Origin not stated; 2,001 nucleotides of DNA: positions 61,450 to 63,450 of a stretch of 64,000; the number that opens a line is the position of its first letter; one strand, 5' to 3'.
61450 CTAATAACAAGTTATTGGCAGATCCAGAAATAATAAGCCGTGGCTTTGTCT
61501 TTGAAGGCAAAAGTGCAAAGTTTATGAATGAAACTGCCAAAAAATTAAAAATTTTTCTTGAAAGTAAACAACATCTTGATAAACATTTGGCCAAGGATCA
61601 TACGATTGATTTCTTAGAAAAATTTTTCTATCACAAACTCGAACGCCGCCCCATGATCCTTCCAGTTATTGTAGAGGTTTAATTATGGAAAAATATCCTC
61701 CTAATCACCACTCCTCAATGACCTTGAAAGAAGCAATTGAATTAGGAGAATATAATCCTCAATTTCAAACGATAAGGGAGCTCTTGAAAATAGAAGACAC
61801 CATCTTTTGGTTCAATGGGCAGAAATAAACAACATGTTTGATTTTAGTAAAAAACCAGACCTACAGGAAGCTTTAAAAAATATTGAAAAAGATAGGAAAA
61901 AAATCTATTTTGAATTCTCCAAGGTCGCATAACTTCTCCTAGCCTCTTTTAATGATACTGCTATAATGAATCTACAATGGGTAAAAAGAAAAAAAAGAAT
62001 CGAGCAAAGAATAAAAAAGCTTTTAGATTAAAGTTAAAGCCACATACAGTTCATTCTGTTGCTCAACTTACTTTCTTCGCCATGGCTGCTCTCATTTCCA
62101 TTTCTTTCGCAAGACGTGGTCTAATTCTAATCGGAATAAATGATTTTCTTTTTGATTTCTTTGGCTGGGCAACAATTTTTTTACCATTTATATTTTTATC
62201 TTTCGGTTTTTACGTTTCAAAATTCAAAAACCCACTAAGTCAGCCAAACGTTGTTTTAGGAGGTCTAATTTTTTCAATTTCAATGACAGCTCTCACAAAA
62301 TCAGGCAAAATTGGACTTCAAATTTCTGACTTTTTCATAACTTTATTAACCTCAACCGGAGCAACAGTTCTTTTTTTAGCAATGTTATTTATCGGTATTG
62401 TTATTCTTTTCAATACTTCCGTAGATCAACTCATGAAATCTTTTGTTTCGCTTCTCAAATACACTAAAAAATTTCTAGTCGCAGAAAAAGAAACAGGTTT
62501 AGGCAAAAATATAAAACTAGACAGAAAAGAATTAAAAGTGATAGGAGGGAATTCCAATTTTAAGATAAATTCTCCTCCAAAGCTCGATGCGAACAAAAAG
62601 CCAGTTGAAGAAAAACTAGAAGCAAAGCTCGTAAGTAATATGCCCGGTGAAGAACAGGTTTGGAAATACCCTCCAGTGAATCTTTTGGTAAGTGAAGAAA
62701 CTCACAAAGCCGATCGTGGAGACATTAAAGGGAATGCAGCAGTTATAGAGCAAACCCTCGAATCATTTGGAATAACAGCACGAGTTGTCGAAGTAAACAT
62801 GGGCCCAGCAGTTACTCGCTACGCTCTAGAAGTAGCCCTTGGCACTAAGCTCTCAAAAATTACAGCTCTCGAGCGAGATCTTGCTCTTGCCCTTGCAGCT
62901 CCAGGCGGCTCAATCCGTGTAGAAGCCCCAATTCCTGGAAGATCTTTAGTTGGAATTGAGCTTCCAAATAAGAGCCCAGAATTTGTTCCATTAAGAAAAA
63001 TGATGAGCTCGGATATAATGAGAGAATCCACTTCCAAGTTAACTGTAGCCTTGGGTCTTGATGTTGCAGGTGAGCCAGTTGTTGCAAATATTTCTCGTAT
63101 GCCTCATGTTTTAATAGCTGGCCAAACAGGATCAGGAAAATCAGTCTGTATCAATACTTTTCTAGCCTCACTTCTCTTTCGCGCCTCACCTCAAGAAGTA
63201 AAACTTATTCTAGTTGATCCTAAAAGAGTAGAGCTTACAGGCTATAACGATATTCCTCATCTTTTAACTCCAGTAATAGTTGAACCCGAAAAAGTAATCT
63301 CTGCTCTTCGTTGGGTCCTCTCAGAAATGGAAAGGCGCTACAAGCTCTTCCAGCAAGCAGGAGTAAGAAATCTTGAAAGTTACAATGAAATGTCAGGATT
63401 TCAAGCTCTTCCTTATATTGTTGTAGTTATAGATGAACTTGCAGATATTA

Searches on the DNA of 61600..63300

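Call 80: search_rna_families(source=window, start=61600, end=63300, threshold=evalue, max_evalue=1)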
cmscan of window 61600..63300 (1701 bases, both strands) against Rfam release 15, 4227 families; matches with E-value up to 1: 0.
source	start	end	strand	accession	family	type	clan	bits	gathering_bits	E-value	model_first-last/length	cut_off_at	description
